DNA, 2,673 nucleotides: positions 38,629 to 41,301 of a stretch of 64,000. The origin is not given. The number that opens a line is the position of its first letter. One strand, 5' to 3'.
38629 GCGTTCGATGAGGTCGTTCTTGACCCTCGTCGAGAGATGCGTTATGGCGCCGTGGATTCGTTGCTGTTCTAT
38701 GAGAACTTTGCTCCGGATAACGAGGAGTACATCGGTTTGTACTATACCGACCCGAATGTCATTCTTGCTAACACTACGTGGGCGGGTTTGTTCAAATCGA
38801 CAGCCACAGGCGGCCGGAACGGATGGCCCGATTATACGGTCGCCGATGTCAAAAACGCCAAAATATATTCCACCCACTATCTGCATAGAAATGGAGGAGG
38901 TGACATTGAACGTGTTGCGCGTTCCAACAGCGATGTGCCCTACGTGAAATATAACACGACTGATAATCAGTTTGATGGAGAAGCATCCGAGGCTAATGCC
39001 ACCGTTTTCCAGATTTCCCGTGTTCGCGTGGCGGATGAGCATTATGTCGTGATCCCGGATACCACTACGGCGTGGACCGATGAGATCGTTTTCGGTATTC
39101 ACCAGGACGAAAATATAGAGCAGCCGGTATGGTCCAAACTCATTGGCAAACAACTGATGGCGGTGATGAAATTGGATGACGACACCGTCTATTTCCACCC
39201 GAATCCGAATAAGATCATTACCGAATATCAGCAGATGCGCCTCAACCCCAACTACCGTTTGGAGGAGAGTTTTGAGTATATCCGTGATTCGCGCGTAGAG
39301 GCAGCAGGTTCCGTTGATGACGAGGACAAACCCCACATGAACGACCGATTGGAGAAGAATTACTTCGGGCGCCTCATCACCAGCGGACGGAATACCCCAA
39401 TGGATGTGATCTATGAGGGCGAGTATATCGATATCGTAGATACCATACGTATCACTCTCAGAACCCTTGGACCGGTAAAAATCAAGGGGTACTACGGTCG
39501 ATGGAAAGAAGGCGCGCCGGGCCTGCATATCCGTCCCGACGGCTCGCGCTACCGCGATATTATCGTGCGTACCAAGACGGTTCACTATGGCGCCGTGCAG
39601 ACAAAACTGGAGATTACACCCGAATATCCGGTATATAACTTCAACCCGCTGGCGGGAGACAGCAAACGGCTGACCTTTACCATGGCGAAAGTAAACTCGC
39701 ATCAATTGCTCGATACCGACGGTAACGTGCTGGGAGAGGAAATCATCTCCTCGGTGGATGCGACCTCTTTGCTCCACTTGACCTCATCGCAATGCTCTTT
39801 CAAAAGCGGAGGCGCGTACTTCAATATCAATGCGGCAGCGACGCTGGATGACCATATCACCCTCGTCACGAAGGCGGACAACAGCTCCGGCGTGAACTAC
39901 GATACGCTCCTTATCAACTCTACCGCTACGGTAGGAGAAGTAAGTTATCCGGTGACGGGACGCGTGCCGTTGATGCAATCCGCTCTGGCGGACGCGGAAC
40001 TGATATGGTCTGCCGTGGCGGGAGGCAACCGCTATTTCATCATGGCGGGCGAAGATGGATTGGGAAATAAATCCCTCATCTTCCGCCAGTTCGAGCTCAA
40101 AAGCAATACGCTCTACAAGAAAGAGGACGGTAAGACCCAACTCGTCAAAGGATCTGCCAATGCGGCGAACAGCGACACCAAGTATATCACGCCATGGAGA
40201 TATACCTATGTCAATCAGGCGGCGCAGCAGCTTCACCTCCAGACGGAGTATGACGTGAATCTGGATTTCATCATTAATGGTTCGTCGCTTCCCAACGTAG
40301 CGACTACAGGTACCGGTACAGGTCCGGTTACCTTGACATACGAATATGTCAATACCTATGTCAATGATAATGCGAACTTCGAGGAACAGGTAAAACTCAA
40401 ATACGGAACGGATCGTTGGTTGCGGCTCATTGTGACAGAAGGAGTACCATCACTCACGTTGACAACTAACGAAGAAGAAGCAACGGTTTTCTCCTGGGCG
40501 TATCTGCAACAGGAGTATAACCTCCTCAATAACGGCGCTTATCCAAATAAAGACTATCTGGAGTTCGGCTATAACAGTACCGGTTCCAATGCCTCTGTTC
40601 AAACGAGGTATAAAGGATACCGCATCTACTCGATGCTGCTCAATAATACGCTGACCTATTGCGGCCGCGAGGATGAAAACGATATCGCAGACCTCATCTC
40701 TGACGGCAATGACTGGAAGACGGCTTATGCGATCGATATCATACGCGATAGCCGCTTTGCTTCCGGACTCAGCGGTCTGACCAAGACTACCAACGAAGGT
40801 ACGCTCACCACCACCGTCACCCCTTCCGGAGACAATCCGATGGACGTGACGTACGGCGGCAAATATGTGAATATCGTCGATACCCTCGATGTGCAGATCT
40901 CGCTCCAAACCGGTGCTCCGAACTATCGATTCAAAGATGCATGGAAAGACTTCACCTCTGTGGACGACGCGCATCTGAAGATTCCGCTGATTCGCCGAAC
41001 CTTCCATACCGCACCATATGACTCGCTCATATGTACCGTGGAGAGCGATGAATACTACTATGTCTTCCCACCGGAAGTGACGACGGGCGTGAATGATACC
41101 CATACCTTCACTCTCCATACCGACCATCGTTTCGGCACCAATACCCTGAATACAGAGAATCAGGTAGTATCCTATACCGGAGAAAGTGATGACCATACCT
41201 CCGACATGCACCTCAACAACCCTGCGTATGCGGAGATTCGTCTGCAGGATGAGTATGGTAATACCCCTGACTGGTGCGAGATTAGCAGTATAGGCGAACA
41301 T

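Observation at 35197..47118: Self-contained locus: membrane AraC regulator, a 3,351-aa secreted giant protein and an anchored mini-protein, function unassigned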

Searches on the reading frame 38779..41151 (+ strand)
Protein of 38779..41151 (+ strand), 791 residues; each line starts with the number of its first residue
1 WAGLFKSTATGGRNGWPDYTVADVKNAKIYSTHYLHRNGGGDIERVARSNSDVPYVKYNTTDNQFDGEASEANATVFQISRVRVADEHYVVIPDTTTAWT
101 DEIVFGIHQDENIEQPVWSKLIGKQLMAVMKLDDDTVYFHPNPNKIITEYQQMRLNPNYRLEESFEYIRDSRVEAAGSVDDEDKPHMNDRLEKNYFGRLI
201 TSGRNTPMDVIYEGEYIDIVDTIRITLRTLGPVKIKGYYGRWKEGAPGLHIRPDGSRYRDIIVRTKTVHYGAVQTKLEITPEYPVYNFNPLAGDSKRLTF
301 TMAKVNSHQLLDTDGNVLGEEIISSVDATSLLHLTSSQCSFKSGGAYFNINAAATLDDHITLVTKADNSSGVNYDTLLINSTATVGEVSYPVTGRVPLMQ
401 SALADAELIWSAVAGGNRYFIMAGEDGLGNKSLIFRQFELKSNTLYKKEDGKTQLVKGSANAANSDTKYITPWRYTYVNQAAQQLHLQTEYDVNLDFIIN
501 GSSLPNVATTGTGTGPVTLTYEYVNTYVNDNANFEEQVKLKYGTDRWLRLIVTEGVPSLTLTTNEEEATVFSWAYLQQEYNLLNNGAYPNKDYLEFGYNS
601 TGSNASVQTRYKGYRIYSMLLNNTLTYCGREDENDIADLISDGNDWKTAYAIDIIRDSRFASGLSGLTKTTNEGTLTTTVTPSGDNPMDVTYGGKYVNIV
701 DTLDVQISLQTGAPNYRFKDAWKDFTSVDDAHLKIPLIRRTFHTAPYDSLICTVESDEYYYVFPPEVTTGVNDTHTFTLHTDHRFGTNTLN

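Call 28: search_solved_structures(query=A2, max_evalue=5)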
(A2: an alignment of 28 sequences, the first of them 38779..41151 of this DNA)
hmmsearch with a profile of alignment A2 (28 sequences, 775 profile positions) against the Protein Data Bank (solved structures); distinct sequences matched with E-value up to 5: 0.

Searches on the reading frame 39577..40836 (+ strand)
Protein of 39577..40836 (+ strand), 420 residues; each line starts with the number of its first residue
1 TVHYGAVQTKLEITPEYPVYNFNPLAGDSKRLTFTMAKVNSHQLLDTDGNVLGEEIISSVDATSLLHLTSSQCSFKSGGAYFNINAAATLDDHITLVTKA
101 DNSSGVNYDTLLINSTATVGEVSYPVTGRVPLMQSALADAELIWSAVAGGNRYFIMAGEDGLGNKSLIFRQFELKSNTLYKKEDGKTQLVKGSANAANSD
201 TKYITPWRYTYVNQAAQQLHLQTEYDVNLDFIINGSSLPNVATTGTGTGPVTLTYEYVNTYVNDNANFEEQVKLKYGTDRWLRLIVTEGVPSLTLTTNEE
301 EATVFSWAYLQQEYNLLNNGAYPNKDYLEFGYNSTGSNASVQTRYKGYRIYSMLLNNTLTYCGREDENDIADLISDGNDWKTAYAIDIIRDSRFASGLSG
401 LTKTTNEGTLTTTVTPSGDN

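Call 12: search_protein_families(library=pfam, proteins=[window:39577-40836:+], max_evalue=1)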
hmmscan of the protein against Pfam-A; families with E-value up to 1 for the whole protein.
window:39577-40836:+ (420 aa): 1 family
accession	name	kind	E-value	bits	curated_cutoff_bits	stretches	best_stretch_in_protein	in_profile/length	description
PF14429.12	DOCK-C2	-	0.012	16.1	33.6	1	203-279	9-82/187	C2 domain in Dock180 and Zizimin proteins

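Call 14: search_protein_families(library=ncbifam, proteins=[window:39577-40836:+], max_evalue=10)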
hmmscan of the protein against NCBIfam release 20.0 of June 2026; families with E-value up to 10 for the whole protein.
window:39577-40836:+ (420 aa): 0 families
